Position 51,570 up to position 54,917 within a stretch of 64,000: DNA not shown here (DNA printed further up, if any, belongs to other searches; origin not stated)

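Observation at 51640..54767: Solitary MmeI-family type IIL restriction-modification enzyme embedded in the WD40 cluster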

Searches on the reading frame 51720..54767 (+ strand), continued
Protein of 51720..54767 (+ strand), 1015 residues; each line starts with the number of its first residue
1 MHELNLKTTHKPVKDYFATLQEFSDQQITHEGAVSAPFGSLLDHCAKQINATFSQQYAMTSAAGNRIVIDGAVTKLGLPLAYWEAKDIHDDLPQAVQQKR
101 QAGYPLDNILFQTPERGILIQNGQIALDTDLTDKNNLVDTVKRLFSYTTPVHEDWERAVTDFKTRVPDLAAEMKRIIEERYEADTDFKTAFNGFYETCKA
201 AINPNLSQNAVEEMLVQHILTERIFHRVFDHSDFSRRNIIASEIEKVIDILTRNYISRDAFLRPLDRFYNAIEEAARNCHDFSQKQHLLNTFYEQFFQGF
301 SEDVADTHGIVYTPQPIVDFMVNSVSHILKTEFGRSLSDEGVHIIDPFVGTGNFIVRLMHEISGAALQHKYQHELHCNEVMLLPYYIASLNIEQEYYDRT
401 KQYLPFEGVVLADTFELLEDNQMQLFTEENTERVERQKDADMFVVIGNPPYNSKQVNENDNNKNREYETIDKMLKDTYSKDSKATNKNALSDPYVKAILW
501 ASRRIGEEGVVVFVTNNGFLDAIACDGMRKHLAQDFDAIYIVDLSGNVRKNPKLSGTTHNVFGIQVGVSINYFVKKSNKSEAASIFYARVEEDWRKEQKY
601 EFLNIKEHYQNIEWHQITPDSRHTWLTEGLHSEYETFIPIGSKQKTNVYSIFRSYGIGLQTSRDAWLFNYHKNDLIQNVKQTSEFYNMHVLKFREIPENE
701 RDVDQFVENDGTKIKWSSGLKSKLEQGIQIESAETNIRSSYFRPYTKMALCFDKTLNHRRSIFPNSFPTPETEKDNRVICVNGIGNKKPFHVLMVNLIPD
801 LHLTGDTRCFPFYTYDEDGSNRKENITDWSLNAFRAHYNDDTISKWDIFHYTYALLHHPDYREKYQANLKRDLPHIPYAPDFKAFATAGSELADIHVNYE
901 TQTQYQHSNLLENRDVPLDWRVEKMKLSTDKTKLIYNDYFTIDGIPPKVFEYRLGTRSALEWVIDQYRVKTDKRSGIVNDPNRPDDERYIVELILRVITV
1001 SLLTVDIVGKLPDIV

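Call 14: find_homologous_proteins(query=window:51720-54767:+, max_evalue=1e-10)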
Query window:51720-54767:+ (1015 aa): 7997 proteins with E <= 1e-10 among 8000 candidates; the best 120 are listed.
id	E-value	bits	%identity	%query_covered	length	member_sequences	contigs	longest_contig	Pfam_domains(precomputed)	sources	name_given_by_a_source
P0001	0.0e+0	2184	93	100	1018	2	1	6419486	PF18135.8,PF02384.23,PF07669.18,PF22240.2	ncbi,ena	-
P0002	0.0e+0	2043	86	100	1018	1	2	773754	PF18135.8,PF02384.23,PF07669.18,PF22240.2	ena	-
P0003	0.0e+0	1983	84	100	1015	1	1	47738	PF18135.8,PF02384.23,PF22240.2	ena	-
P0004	0.0e+0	1965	84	100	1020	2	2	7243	PF18135.8,PF02384.23,PF07669.18,PF22240.2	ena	-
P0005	0.0e+0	1873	80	100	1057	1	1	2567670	PF18135.8,PF02384.23,PF07669.18,PF22240.2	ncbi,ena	-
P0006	0.0e+0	1838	79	100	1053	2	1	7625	PF18135.8,PF02384.23,PF07669.18,PF22240.2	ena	-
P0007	0.0e+0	1801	77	100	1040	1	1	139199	PF18135.8,PF02384.23,PF07669.18,PF22240.2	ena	-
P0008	0.0e+0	1766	75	100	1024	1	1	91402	PF18135.8,PF02384.23,PF07669.18,PF22240.2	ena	-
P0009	0.0e+0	1760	73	100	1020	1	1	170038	PF18135.8,PF02384.23,PF07669.18,PF22240.2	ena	-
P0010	0.0e+0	1737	73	100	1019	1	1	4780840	PF18135.8,PF02384.23,PF07669.18,PF22240.2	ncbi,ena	-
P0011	0.0e+0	1719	71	100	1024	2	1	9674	PF18135.8,PF02384.23,PF07669.18,PF22240.2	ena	-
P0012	0.0e+0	1686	71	100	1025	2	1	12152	PF18135.8,PF02384.23,PF07669.18,PF22240.2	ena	-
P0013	0.0e+0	1679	70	100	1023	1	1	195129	PF18135.8,PF02384.23,PF07669.18,PF22240.2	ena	-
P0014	0.0e+0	1677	71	100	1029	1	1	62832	PF18135.8,PF02384.23,PF07669.18,PF22240.2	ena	-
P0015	0.0e+0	1653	70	100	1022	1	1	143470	PF18135.8,PF02384.23,PF07669.18,PF22240.2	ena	-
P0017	0.0e+0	1646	70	100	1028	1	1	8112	PF18135.8,PF02384.23,PF07669.18,PF22240.2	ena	-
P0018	0.0e+0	1646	69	100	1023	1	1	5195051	PF18135.8,PF02384.23,PF07669.18,PF22240.2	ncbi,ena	-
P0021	0.0e+0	1636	69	100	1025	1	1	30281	PF18135.8,PF02384.23,PF07669.18,PF22240.2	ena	-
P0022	0.0e+0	1635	69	100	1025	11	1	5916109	PF18135.8,PF02384.23,PF07669.18,PF22240.2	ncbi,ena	-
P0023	0.0e+0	1635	69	100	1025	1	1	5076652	PF18135.8,PF02384.23,PF07669.18,PF22240.2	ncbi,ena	-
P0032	0.0e+0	1621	68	100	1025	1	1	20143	PF18135.8,PF02384.23,PF07669.18,PF22240.2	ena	-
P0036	0.0e+0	1610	68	100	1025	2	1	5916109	PF18135.8,PF02384.23,PF07669.18,PF22240.2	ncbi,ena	-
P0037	0.0e+0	1609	68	100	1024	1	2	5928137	PF18135.8,PF02384.23,PF07669.18,PF22240.2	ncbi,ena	-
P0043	0.0e+0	1595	67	100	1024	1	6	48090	PF18135.8,PF02384.23,PF07669.18,PF22240.2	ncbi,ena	-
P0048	0.0e+0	1588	67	100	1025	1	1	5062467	PF18135.8,PF02384.23,PF07669.18,PF22240.2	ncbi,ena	-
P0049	0.0e+0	1587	67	100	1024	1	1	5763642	PF18135.8,PF02384.23,PF07669.18,PF22240.2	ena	-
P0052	0.0e+0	1582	67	100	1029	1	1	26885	PF18135.8,PF02384.23,PF07669.18,PF22240.2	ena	-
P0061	0.0e+0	1578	67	100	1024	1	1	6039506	PF18135.8,PF02384.23,PF07669.18,PF22240.2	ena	-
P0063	0.0e+0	1576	67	100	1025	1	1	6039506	PF18135.8,PF02384.23,PF07669.18,PF22240.2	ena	-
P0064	0.0e+0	1575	66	100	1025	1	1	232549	PF18135.8,PF02384.23,PF07669.18,PF22240.2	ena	-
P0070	0.0e+0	1573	66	100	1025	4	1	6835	PF18135.8,PF02384.23,PF07669.18,PF22240.2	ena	-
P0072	0.0e+0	1572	67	100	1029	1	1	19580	PF18135.8,PF02384.23,PF07669.18,PF22240.2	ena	-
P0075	0.0e+0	1572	66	100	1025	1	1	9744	PF18135.8,PF02384.23,PF07669.18,PF22240.2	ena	-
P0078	0.0e+0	1571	66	100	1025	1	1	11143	PF18135.8,PF02384.23,PF07669.18,PF22240.2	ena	-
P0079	0.0e+0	1570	67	100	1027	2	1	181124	PF18135.8,PF02384.23,PF07669.18,PF22240.2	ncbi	-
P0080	0.0e+0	1570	66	100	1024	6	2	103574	PF18135.8,PF02384.23,PF07669.18,PF22240.2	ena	-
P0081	0.0e+0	1570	66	100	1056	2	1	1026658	PF18135.8,PF02384.23,PF07669.18,PF22240.2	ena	-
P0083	0.0e+0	1568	67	100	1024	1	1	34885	PF18135.8,PF02384.23,PF07669.18,PF22240.2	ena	-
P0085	0.0e+0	1567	66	100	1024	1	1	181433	PF18135.8,PF02384.23,PF07669.18,PF22240.2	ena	-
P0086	0.0e+0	1566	67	100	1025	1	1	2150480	PF18135.8,PF02384.23,PF07669.18,PF22240.2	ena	-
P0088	0.0e+0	1563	66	100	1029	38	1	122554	PF18135.8,PF02384.23,PF07669.18,PF22240.2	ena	-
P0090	0.0e+0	1563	66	100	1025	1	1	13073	PF18135.8,PF02384.23,PF07669.18,PF22240.2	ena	-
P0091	0.0e+0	1560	66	100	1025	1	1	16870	PF18135.8,PF02384.23,PF07669.18,PF22240.2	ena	-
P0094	0.0e+0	1559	66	100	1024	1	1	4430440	PF18135.8,PF02384.23,PF07669.18,PF22240.2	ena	-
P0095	0.0e+0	1558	66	100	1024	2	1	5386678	PF18135.8,PF02384.23,PF07669.18,PF22240.2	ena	-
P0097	0.0e+0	1558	66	100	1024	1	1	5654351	PF18135.8,PF02384.23,PF07669.18,PF22240.2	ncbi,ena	-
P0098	0.0e+0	1558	66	100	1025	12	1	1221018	PF18135.8,PF02384.23,PF07669.18,PF22240.2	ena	-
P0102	0.0e+0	1557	66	100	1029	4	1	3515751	PF18135.8,PF02384.23,PF07669.18,PF22240.2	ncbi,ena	-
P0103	0.0e+0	1557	66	100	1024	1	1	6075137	PF18135.8,PF02384.23,PF07669.18,PF22240.2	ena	-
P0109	0.0e+0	1555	66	100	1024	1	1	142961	PF18135.8,PF02384.23,PF07669.18,PF22240.2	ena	-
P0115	0.0e+0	1553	66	100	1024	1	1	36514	PF18135.8,PF02384.23,PF07669.18,PF22240.2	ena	-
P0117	0.0e+0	1553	65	100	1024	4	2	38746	PF18135.8,PF02384.23,PF07669.18,PF22240.2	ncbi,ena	-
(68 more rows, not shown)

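Call 16: find_encoding_contigs(protein=window:51720-54767:+, flank=10000, max_places=6)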
Protein window:51720-54767:+ (1015 aa): no gene with exactly this product is on record in the collection.

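Call 18: find_encoding_contigs(protein=P0001, flank=10000, max_places=3)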
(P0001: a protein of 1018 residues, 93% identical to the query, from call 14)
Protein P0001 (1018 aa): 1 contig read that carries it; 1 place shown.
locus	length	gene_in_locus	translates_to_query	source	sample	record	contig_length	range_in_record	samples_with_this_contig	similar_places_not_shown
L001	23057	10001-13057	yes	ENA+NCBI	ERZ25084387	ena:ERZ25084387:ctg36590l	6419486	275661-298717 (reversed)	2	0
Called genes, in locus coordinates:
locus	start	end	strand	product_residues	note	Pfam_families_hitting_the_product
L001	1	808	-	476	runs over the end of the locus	PF13175:AAA_15, PF13476:AAA_23 (weak), PF13175:AAA_15, PF13304:AAA_21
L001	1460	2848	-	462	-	-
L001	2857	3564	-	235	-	PF03328:HpcH_HpaI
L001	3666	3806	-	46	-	-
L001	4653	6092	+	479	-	PF14706:Tnp_DNA_bind, PF02281:Dimer_Tnp_Tn5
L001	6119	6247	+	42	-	-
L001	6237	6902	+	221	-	PF01022:HTH_5, PF12840:HTH_20, PF13412:HTH_24 (weak), PF08220:HTH_DeoR (weak), PF08279:HTH_11 (weak), PF13601:HTH_34 (weak)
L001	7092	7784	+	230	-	PF12323:HTH_OrfB_IS605, PF01385:OrfB_IS605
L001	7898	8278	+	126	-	PF07282:Cas12f1-like_TNB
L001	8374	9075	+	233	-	PF13534:Fer4_17 (faint), PF25160:LdpA_Fe-S-bd (faint), PF00037:Fer4 (weak), PF12838:Fer4_7, PF13187:Fer4_9 (weak), PF13237:Fer4_10 (weak), PF14697:Fer4_21, PF12838:Fer4_7, +4 more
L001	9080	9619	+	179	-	-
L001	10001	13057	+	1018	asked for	PF22240:ISP_coupler, PF02384:N6_Mtase, PF07669:Eco57I (weak), PF18135:Type_ISP_C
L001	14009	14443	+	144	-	PF13581:HATPase_c_2, PF02518:HATPase_c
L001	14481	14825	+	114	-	PF01740:STAS, PF13466:STAS_2 (weak)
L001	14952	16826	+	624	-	PF01590:GAF (weak), PF13185:GAF_2 (faint), PF01590:GAF, PF13492:GAF_3, PF07228:SpoIIE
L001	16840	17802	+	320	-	PF01882:DUF58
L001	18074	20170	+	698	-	PF07584:BatA, PF13519:VWA_2, PF08532:Glyco_hydro_42M (weak), PF07090:GATase1_like (weak)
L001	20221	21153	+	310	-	PF05721:PhyH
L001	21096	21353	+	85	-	-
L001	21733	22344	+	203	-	-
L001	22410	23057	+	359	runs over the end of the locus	PF26550:Tricorn_2nd, PF00930:DPPIV_N (faint), PF07676:PD40 (faint), PF26549:Tricorn_N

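Call 19: find_encoding_contigs(protein=P0002, flank=10000, max_places=3)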
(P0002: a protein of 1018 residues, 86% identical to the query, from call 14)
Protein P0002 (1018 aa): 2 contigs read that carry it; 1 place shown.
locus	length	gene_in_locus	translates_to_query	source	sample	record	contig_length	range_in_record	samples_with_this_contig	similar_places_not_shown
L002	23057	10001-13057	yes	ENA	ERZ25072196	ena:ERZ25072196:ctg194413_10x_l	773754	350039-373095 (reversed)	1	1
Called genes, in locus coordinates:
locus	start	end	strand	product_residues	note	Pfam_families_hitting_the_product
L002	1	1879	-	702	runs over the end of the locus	PF23381:Beta-prop_IFT122_1st, PF24814:WD40_Prp19, PF25174:Beta-prop_THOC3, PF25391:WD40_Gbeta, PF24807:WD40_CDC20-Fz, PF25173:Beta-prop_WDR3_1st, PF25175:Beta-prop_WDR5, PF24814:WD40_Prp19, +77 more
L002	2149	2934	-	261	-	-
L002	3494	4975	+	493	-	PF13709:DUF4159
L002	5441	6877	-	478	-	PF13176:TPR_7 (faint), PF00515:TPR_1 (faint), PF07719:TPR_2 (faint), PF13181:TPR_8 (faint), PF13428:TPR_14 (faint), PF13432:TPR_16 (faint), PF13174:TPR_6 (weak), PF13424:TPR_12 (weak), +1 more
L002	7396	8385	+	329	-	PF01408:GFO_IDH_MocA (weak), PF22725:GFO_IDH_MocA_C3, PF02894:GFO_IDH_MocA_C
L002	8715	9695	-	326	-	PF24796:WDR55, PF24807:WD40_CDC20-Fz, PF24817:WD40_WDHD1_1st, PF25174:Beta-prop_THOC3, PF23381:Beta-prop_IFT122_1st, PF23414:Beta-prop_EML_2, PF24814:WD40_Prp19, PF25173:Beta-prop_WDR3_1st, +43 more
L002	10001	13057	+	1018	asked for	PF22240:ISP_coupler, PF02384:N6_Mtase, PF07669:Eco57I, PF18135:Type_ISP_C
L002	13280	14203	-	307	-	PF13385:Laminin_G_3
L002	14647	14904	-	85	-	PF20605:Antitox_RHH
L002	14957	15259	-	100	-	-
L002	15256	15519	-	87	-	-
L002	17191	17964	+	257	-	PF13385:Laminin_G_3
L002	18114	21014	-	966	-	PF23211:LRR_LRWD1 (weak), PF13855:LRR_8, PF12799:LRR_4, PF00028:Cadherin, PF00932:LTD (faint)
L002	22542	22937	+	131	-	-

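Call 30: find_related_loci(query=window:51720-54767:+, collection=genome_contigs, flank=10000)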
Query window:51720-54767:+ (1015 aa) in genome_contigs; peptide patterns used: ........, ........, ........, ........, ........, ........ (x = any residue, [..] = any of these).
599 stretches matched a pattern (row limit reached: there are more); 592 encode a relative of the query (tblastn E <= 1e-3); the best 80 are kept; 80 distinct loci.
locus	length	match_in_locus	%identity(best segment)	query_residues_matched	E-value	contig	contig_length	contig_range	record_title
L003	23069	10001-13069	69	1-1014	0e+0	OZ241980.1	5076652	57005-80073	MAG: Candidatus Poribacteria bacterium isolate addb8a48-e40a-4d5d-92e9-c4632a5e54a8 genome assembly, chromosome: 1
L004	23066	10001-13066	69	1-1014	0e+0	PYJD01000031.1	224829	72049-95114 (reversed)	MAG: Candidatus Poribacteria bacterium isolate MSPOR6 Ga0207211_131, whole genome shotgun sequence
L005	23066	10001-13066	68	1-1014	0e+0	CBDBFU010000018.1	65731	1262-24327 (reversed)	MAG: Candidatus Poribacteria bacterium isolate 0db8f60b-b66d-466f-879a-884326031337 genome assembly, contig: contig_18,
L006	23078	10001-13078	66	1-1014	0e+0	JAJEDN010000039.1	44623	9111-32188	MAG: Candidatus Poribacteria bacterium isolate p16x33bins.23 k141_390768, whole genome shotgun sequence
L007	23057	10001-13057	65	1-1014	0e+0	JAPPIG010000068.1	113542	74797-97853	MAG: Candidatus Poribacteria bacterium isolate RHO2_bin_17 NODE_270_length_113542_cov_69.744878, whole genome shotgun se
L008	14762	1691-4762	65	1-1014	0e+0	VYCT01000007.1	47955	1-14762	MAG: Candidatus Poribacteria bacterium isolate SB0675_bin_22 NODE_330_length_47955_cov_12.778142, whole genome shotgun s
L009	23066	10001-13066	65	1-1014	0e+0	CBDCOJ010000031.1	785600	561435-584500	MAG: Candidatus Poribacteria bacterium isolate dbd3b75f-bfae-4d18-bb17-8f704a16f2b4 genome assembly, contig: contig_31,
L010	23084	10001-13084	65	1-1014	0e+0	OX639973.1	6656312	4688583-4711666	MAG: uncultured Poribacteria bacterium isolate a51c2dcd-0bc8-4832-ac43-f95c9d639ad7 genome assembly, chromosome: 1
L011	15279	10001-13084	64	1-1014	0e+0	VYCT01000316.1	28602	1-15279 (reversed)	MAG: Candidatus Poribacteria bacterium isolate SB0675_bin_22 NODE_738_length_28602_cov_13.107087, whole genome shotgun s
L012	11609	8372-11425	65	1-1012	0e+0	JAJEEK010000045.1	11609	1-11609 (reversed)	MAG: Candidatus Poribacteria bacterium isolate p16x34bins.28 k141_876492, whole genome shotgun sequence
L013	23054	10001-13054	64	1-1014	0e+0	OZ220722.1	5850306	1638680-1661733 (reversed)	MAG: Candidatus Poribacteria bacterium isolate 09e4b887-e8cc-4912-b364-6afc626817b5 genome assembly, chromosome: 1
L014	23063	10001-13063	64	1-1014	0e+0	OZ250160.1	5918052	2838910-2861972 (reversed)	MAG: Candidatus Poribacteria bacterium isolate 8ae7ebc5-6e71-4186-9c0c-d873ebd224b0 genome assembly, chromosome: 1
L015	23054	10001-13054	64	1-1014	0e+0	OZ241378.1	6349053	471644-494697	MAG: Candidatus Poribacteria bacterium isolate 8f0f5501-85a9-4e66-9deb-4e7c08d09c04 genome assembly, chromosome: 1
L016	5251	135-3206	64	1-1014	0e+0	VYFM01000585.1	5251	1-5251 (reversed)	MAG: Candidatus Poribacteria bacterium isolate SB0677_bin_25 NODE_4972_length_5251_cov_11.047152, whole genome shotgun s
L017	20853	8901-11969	63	1-1014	0e+0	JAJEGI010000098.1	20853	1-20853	MAG: Candidatus Poribacteria bacterium isolate p16x44bins.54 k141_1561579, whole genome shotgun sequence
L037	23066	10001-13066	60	1-1015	0e+0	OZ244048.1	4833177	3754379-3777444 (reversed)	MAG: Candidatus Poribacteria bacterium isolate d0822ab9-b4e2-4c08-ac22-a2a69ee7900f genome assembly, chromosome: 1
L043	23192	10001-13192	58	1-1012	0e+0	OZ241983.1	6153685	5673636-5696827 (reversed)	MAG: Candidatus Poribacteria bacterium isolate 364a25e6-8d4f-453a-8db8-f2b726c437a0 genome assembly, chromosome: 1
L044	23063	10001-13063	59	1-1015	0e+0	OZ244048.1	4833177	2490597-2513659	MAG: Candidatus Poribacteria bacterium isolate d0822ab9-b4e2-4c08-ac22-a2a69ee7900f genome assembly, chromosome: 1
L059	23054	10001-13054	57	4-1012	0e+0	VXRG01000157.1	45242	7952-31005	MAG: Caldilineaceae bacterium SB0664_bin_27 NODE_669_length_45242_cov_20.238321, whole genome shotgun sequence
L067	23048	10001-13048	56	4-1015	0e+0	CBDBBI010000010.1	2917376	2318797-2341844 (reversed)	MAG: bacterium isolate 141a6a79-0b26-4072-a46e-b7d0e99fc3f6 genome assembly, contig: contig_10, whole genome shotgun seq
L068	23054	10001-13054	58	4-1012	0e+0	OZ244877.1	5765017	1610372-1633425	MAG: Caldilineaceae bacterium isolate 0e9cf59c-3ae2-4fcc-b9d8-336f82ec9d6e genome assembly, chromosome: 1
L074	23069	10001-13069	57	1-1015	0e+0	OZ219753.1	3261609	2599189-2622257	MAG: Candidatus Poribacteria bacterium isolate 1eb63393-43b3-4ba7-aba7-ea4ddc7e67a3 genome assembly, chromosome: 4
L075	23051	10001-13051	57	1-1012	0e+0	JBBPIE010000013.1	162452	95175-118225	MAG: Candidatus Onstottus arcticum isolate BPF1-18-20_bin_3 NODE_18_length_162452_cov_43.923004, whole genome shotgun se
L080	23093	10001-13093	56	1-1012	0e+0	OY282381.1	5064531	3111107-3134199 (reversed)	MAG: uncultured Caldilineaceae bacterium genome assembly, chromosome: 1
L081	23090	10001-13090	56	1-1011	0e+0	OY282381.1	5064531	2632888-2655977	MAG: uncultured Caldilineaceae bacterium genome assembly, chromosome: 1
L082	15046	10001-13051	56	1-1011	0e+0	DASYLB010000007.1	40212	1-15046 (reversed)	MAG TPA_asm: Pyrinomonadaceae bacterium isolate SMAG_U4337 k141_3233117, whole genome shotgun sequence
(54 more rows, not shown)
